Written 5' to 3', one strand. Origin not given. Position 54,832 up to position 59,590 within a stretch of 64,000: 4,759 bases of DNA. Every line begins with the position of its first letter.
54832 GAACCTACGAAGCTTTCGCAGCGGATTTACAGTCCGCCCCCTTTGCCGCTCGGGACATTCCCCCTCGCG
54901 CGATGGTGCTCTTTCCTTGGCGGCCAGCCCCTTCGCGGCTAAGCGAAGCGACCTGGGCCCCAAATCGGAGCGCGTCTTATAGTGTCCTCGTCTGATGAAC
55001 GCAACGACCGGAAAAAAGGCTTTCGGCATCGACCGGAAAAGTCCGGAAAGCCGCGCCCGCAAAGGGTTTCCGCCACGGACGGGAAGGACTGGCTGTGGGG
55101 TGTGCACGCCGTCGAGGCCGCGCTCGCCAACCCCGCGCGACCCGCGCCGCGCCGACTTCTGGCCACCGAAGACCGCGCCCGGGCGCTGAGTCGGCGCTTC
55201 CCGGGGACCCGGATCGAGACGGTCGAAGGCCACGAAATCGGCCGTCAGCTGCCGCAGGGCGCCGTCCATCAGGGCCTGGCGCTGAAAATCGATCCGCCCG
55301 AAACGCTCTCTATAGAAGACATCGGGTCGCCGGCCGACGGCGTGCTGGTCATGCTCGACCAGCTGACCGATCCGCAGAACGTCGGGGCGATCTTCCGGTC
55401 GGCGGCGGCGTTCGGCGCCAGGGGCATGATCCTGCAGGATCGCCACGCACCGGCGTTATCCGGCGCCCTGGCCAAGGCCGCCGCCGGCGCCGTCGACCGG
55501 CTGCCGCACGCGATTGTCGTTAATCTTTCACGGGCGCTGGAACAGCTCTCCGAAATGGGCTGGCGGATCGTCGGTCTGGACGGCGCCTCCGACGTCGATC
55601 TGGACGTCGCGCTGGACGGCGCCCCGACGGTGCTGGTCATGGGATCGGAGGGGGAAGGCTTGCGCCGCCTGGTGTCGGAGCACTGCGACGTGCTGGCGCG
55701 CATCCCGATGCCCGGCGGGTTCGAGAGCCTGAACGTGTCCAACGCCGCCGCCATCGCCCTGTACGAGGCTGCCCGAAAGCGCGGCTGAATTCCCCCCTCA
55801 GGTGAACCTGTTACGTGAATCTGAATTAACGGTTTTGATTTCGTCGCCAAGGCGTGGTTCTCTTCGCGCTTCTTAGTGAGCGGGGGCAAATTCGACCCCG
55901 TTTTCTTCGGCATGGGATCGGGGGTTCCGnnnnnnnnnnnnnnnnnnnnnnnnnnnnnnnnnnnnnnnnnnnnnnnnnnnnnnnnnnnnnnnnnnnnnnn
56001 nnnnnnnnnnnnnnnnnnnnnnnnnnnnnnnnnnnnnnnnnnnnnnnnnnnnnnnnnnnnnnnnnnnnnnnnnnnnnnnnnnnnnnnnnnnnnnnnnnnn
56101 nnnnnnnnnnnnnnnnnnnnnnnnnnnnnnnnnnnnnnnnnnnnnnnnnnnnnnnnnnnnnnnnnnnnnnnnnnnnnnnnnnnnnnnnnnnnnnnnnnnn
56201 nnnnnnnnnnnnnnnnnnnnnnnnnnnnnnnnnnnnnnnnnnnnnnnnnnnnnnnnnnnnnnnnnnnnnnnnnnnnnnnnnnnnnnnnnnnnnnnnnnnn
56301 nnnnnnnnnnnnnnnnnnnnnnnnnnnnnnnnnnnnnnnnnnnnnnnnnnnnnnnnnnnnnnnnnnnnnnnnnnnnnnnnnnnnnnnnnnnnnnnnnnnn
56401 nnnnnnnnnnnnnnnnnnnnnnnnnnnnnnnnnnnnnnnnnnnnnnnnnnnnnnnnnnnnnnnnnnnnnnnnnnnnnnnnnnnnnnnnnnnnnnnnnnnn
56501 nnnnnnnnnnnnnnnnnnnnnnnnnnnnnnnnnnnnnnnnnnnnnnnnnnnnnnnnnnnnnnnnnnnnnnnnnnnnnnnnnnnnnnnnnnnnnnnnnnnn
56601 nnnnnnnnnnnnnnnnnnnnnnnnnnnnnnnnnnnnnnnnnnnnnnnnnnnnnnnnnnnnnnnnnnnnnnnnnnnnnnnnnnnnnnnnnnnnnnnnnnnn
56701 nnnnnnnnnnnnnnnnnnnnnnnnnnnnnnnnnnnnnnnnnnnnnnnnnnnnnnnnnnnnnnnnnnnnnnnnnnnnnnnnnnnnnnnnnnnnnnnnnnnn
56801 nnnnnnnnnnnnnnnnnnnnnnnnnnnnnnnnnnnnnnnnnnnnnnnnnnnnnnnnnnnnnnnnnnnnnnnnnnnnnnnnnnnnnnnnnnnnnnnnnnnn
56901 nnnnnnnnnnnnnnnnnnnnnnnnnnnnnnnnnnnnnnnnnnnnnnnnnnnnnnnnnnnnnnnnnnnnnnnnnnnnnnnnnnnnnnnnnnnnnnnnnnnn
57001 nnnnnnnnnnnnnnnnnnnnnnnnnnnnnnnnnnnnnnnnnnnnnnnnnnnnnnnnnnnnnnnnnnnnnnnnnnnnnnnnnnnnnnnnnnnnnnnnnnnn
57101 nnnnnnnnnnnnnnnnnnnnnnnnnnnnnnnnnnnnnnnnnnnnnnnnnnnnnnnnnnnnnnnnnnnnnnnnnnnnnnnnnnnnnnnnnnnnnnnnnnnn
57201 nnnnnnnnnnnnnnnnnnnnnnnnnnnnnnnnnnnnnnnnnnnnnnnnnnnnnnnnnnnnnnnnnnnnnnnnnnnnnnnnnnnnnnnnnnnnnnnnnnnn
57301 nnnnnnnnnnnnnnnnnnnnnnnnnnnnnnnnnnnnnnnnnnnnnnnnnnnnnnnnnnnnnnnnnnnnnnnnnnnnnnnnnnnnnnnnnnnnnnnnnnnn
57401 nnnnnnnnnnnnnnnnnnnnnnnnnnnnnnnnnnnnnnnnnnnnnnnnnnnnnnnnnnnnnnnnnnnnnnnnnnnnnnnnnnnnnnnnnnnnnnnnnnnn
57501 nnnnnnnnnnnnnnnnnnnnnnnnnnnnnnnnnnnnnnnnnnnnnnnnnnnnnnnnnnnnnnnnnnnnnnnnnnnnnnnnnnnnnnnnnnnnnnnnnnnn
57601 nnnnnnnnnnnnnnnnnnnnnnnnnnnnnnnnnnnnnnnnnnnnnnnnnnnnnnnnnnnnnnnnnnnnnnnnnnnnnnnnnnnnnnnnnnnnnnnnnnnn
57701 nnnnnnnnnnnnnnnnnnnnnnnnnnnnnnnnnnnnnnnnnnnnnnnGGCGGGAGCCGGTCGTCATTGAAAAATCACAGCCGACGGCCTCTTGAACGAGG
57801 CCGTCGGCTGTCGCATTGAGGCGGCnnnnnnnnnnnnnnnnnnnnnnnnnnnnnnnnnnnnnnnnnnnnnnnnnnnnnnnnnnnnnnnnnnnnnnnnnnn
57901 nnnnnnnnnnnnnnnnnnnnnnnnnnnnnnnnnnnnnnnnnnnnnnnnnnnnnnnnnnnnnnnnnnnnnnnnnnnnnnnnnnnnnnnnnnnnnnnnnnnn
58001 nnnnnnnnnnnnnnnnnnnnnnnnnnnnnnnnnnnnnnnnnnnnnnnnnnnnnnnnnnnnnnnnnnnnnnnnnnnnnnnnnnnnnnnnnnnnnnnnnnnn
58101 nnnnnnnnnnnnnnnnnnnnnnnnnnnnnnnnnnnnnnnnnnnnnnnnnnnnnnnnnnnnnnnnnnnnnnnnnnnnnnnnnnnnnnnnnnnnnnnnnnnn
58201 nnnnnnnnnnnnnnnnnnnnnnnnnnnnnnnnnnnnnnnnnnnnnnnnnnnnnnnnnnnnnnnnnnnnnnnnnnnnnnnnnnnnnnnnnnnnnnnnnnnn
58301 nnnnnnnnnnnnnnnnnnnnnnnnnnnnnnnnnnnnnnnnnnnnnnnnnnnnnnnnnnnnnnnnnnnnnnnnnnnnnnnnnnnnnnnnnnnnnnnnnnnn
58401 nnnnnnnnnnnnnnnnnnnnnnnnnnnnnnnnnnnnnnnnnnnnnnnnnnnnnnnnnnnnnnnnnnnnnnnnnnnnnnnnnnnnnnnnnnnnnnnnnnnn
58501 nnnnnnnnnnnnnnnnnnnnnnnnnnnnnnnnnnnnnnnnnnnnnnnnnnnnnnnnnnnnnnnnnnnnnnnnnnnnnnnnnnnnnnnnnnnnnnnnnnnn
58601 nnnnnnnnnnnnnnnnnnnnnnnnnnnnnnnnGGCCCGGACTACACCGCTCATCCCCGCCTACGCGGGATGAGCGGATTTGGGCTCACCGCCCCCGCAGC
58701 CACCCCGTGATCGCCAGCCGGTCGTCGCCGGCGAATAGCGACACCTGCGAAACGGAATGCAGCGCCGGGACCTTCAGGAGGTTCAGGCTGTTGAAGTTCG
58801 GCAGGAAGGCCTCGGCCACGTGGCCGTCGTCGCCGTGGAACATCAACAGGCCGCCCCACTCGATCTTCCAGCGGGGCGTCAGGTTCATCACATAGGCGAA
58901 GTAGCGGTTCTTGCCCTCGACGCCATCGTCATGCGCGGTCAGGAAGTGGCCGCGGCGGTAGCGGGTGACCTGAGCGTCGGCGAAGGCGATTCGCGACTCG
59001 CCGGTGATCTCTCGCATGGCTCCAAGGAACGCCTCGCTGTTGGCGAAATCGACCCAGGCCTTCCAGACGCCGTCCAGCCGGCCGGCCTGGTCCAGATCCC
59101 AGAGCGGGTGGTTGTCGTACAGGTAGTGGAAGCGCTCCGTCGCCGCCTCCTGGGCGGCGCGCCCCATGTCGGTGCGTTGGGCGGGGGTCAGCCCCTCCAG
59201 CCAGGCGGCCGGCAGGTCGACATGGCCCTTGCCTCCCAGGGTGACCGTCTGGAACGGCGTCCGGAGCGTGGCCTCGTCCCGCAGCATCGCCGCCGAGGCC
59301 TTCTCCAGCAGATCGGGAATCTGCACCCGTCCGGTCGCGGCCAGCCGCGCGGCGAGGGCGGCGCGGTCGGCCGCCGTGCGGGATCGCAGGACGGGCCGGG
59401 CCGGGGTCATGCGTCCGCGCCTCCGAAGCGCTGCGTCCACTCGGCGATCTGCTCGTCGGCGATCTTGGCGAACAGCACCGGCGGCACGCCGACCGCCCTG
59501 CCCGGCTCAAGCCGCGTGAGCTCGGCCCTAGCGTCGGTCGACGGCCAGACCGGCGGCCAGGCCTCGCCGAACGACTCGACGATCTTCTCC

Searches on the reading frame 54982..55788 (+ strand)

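Call 31: search_protein_families(library=ncbifam, proteins=[window:54982-55788:+], max_evalue=0.00001)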
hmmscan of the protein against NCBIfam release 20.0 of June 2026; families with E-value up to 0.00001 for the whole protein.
window:54982-55788:+ (268 aa): 8 families
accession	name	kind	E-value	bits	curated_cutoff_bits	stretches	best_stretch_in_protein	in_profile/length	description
TIGR00186.1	rRNA_methyl_3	equivalog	3e-51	174.2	160.15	1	36-267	3-240/240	23S rRNA (guanosine(2251)-2'-O)-methyltransferase RlmB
NF008386.0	PRK11181.1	equivalog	9.6e-41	139.6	366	1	35-267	2-242/244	23S rRNA (guanosine(2251)-2'-O)-methyltransferase RlmB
NF008117.0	PRK10864.1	equivalog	2.9e-20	72.7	267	1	120-266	196-341/344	tRNA/rRNA methyltransferase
NF000477.1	NshR_TsnR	equivalog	9.6e-16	58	425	1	106-265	103-262/266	NshR/TsnR family 23S rRNA methyltransferase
NF008295.0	PRK11081.1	equivalog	3.8e-14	52.8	227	1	122-267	21-165/230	tRNA (guanosine(18)-2'-O)-methyltransferase TrmH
NF000035.1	nosihep_NshR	exception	3.3e-11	43.2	500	1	113-264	110-261/274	NshR family nosiheptide/thiostrepton resistance 23S rRNA methyltransferase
TIGR00050.1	rRNA_methyl_1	subfamily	6.5e-11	42.6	167.15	1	123-264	7-154/233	TrmJ/YjtD family RNA methyltransferase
TIGR00185.1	tRNA_yibK_trmL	equivalog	7.8e-10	38.8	190.6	1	217-266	97-147/154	tRNA (uridine(34)/cytosine(34)/5-carboxymethylaminomethyluridine(34)-2'-O)-methyltransferase TrmL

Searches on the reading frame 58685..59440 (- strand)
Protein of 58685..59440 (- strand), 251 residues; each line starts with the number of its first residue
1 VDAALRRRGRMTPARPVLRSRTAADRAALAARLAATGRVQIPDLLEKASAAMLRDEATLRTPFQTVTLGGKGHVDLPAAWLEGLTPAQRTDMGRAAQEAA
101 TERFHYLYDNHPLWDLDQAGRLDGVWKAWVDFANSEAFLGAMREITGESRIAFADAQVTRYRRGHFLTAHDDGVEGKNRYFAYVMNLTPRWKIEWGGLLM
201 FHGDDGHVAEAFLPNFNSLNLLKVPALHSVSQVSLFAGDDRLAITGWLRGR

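Call 31: search_protein_families(library=ncbifam, proteins=[window:58685-59440:-], max_evalue=0.00001)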
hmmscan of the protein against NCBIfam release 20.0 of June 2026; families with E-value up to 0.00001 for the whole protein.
window:58685-59440:- (251 aa): 0 families

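Call 75: search_protein_families(library=pfam, proteins=[window:58685-59440:-], max_evalue=0.001)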
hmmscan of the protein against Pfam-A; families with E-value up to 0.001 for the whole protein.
window:58685-59440:- (251 aa): 2 families
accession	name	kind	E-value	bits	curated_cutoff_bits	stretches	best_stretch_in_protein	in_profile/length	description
PF13661.12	2OG-FeII_Oxy_4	-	2.4e-21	76.5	27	1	157-249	2-98/98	2OG-Fe(II) oxygenase superfamily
PF13640.12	2OG-FeII_Oxy_3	-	6.2e-15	56.4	27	1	156-249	1-98/98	2OG-Fe(II) oxygenase superfamily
